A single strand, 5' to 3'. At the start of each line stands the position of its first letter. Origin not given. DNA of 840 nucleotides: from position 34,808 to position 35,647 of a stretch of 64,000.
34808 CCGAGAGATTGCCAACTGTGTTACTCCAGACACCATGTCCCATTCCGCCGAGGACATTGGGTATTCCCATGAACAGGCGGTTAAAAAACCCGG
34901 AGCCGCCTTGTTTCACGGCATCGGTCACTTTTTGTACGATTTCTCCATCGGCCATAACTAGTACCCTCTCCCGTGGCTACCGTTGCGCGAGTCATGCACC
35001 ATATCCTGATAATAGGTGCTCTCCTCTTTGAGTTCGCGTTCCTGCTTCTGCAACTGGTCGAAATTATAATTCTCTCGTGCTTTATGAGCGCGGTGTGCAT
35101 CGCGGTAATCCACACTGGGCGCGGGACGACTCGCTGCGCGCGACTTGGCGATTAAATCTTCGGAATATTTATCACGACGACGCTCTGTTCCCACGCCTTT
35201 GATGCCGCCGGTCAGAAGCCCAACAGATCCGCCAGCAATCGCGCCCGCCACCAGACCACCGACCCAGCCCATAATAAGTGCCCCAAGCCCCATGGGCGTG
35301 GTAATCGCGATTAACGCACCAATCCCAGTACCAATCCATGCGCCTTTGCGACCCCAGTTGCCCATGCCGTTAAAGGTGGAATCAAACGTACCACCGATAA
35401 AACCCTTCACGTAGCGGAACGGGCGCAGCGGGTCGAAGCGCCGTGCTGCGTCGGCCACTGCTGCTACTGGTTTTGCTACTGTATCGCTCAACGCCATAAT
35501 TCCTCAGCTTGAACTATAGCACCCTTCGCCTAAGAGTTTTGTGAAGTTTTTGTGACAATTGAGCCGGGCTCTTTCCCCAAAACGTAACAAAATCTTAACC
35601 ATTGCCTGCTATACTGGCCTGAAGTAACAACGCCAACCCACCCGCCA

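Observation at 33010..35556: Two back-to-back operons of four glycine-zipper membrane proteins driven by near-identical promoter modules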

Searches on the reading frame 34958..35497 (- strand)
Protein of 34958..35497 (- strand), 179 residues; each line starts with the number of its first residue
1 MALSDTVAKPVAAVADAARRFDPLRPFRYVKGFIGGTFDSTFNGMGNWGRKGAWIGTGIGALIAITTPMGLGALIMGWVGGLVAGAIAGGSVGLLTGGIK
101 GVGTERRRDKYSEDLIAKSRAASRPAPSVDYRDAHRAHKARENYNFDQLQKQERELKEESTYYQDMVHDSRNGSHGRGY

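Call 6: search_protein_families(library=pfam, proteins=[window:34958-35497:-], max_evalue=1)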
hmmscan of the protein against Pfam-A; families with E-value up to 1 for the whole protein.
window:34958-35497:- (179 aa): 1 family
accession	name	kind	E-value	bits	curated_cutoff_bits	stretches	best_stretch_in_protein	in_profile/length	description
PF22644.2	BsNagA_N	-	0.088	13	27.4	1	87-117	16-46/50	BsNagA composite domain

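Call 12: find_related_loci(query=window:34958-35497:-, collection=genome_contigs, flank=10000)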
Query window:34958-35497:- (179 aa) in genome_contigs; peptide patterns used: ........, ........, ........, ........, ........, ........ (x = any residue, [..] = any of these).
177 stretches matched a pattern, but none encodes a relative of the query by tblastn (E <= 1e-3).
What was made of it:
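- Tried and rejected: A scan with single protein A found nothing, because such scans reach close relatives only (call 12).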

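Call 14: find_encoding_contigs(protein=window:34958-35497:-, flank=10000, max_places=10)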
Protein window:34958-35497:- (179 aa): no gene with exactly this product is on record in the collection.
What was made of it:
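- Tried and rejected: An exact-sequence look-up of protein A found no record (call 14).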

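Call 15: find_homologous_proteins(query=window:34958-35497:-, max_evalue=0.01)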
Query window:34958-35497:- (179 aa): 8 proteins with E <= 0.01 among 1799 candidates.
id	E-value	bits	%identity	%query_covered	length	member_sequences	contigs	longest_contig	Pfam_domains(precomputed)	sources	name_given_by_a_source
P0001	9.2e-115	399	100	100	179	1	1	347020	-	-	-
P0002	4.4e-79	283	71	100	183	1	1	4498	-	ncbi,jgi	jgi:hypothetical protein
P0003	8.4e-72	259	71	89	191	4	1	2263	-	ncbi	-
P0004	2.2e-71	258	67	99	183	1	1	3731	-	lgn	-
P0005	9.4e-62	226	62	88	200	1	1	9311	-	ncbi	-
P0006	4.0e-46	175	53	85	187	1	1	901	-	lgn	-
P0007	1.4e-45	174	51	89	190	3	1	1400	-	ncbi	-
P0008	1.4e-36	144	47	95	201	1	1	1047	-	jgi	jgi:hypothetical protein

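Call 16: find_encoding_contigs(protein=P0005, flank=10000, max_places=4)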
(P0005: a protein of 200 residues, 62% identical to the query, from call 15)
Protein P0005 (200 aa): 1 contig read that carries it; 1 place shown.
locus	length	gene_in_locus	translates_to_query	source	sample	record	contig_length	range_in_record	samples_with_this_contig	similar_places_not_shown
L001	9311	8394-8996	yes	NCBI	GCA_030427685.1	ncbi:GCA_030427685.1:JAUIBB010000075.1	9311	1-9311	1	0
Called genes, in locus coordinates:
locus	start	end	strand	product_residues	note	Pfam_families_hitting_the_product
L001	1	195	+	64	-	?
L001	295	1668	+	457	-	PF00749:tRNA-synt_1c, PF19269:Anticodon_2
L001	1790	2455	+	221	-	PF00023:Ank (faint), PF13606:Ank_3 (faint), PF13637:Ank_4 (weak), PF13857:Ank_5 (faint), PF12796:Ank_2 (weak)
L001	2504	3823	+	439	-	PF01406:tRNA-synt_1e, PF00133:tRNA-synt_1 (weak), PF09334:tRNA-synt_1g (weak)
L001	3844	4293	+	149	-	PF07885:Ion_trans_2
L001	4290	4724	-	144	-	-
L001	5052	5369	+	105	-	-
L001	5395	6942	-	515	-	PF00291:PALP, PF00585:Thr_dehydrat_C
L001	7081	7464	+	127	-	-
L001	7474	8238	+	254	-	PF00588:SpoU_methylase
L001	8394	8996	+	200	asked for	-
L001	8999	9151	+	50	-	-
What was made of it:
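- An ankyrin-repeat protein is encoded near the locus in L001 (call 16).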

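Call 17: find_encoding_contigs(protein=P0002, flank=10000, max_places=4)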
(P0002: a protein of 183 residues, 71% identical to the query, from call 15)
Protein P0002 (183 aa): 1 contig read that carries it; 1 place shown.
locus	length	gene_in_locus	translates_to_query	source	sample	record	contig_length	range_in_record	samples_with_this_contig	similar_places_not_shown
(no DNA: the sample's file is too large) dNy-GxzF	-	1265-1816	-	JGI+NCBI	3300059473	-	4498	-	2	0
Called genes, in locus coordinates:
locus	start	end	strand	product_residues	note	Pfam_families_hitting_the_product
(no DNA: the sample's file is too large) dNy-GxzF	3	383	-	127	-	?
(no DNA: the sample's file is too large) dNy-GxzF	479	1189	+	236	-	PF00588:SpoU_methylase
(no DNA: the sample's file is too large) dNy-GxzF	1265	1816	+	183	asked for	-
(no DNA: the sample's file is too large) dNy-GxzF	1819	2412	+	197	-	-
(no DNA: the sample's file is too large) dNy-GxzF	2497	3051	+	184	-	-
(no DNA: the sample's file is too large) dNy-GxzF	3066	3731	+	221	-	-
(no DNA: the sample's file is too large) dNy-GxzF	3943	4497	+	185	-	?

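Call 20: find_related_loci(query=A1, collection=genome_contigs, flank=10000)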
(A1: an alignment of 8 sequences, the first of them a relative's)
Query A1 (179 aa) in genome_contigs; peptide patterns used: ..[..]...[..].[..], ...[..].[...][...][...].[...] (x = any residue, [..] = any of these).
78 stretches matched a pattern; 4 encode a relative of the query (tblastn E <= 1e-3); 4 distinct loci.
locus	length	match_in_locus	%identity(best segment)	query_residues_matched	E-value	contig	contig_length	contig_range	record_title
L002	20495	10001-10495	70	21-179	6e-76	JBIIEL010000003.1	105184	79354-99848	MAG: Rickettsiales bacterium isolate ME2000-09-26pf_3300044610_group1_bin83 Rohwer_bin1996_scaffold_72_c2, whole genome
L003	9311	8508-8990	62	21-178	4e-57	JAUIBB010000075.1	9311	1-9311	MAG: Alphaproteobacteria bacterium isolate 6_bin.22 NODE_7188_length_9311_cov_0.992705, whole genome shotgun sequence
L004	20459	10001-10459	44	21-165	5e-24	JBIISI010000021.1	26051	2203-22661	MAG: Rickettsiales bacterium isolate ME2003-11-11_3300044715_group2_bin75 Rohwer_bin1997_scaffold_853_c1, whole genome s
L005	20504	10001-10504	41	21-179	5e-23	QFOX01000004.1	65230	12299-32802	MAG: Azospirillum brasilense isolate S2_006_000_R2_60 S2_006_000_R2_scaffold_593, whole genome shotgun sequence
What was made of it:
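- Tried and rejected: The scan with the alignment worked (call 20).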

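Call 61: predict_structure(alignment_id=A1)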
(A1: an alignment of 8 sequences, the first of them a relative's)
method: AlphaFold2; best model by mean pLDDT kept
length: 179 residues; sequences in the alignment: 8
mean_pLDDT: 59.3   pTM: 0.28
mean pLDDT of the five models: 59.3, 56.8, 54.0, 48.5, 48.3
residues with pLDDT >= 90: 0; 70-90: 25; 50-70: 116; < 50: 38
segments of 3 or more residues with pLDDT < 50: 1-19, 161-171, 173-179
pLDDT, mean of each block of 10 residues (from residue 1): 39 46 65 64 63 66 62 66 64 63 69 65 55 62 67 58 45 45
secondary structure, 60 per line:
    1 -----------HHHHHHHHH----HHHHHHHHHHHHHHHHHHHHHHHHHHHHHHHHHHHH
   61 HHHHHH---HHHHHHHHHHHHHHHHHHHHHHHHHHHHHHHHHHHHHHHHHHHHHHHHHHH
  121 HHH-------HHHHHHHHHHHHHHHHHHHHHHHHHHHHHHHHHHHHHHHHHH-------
elements in order: H12-20 H25-66 H70-123 H131-172

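Call 82: search_protein_families(library=ncbifam, proteins=[window:34958-35497:-], max_evalue=0.1)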
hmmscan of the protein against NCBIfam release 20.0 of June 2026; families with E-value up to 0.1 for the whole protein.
window:34958-35497:- (179 aa): 1 family
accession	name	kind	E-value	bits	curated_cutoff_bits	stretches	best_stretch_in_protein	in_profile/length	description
TIGR03789.1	pdsO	hypoth_equivalog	0.016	14.9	152.2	1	76-159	45-128/243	sortase-associated OmpA-like protein PdsO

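Call 90: search_protein_families(library=pfam, alignment_id=A5, max_evalue=0.001)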
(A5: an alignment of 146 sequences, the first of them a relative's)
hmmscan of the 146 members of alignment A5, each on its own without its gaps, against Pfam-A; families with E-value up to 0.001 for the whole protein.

A. member 1, L005:2481-3494:- (338 aa): 0 families

B. families by the number of members that match (of 146 scanned): 193 families (the first 25 are shown)
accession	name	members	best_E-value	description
PF00571.33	CBS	4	2.1e-23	CBS domain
PF13847.12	Methyltransf_31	4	4e-17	Methyltransferase domain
PF08242.18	Methyltransf_12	4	5.1e-17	Methyltransferase domain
PF13649.12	Methyltransf_25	4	9.2e-15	Methyltransferase domain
PF08241.18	Methyltransf_11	4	5.5e-13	Methyltransferase domain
PF13489.12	Methyltransf_23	4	2.8e-10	Methyltransferase domain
PF05065.19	Phage_capsid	3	5.8e-82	Phage capsid family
PF02518.31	HATPase_c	3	1.7e-28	Histidine kinase-, DNA gyrase B-, and HSP90-like ATPase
PF04055.27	Radical_SAM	3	8.4e-28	Radical SAM superfamily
PF00512.31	HisKA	3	3.7e-20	His Kinase A (phospho-acceptor) domain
PF03471.22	CorC_HlyC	3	1.8e-16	Transporter associated domain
PF01209.24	Ubie_methyltran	3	4.8e-07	ubiE/COQ5 methyltransferase family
PF00318.25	Ribosomal_S2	2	9.6e-95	Ribosomal protein S2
PF01926.29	MMR_HSR1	2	1.9e-53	50S ribosome-binding GTPase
PF00589.27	Phage_integrase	2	1.3e-31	Phage integrase family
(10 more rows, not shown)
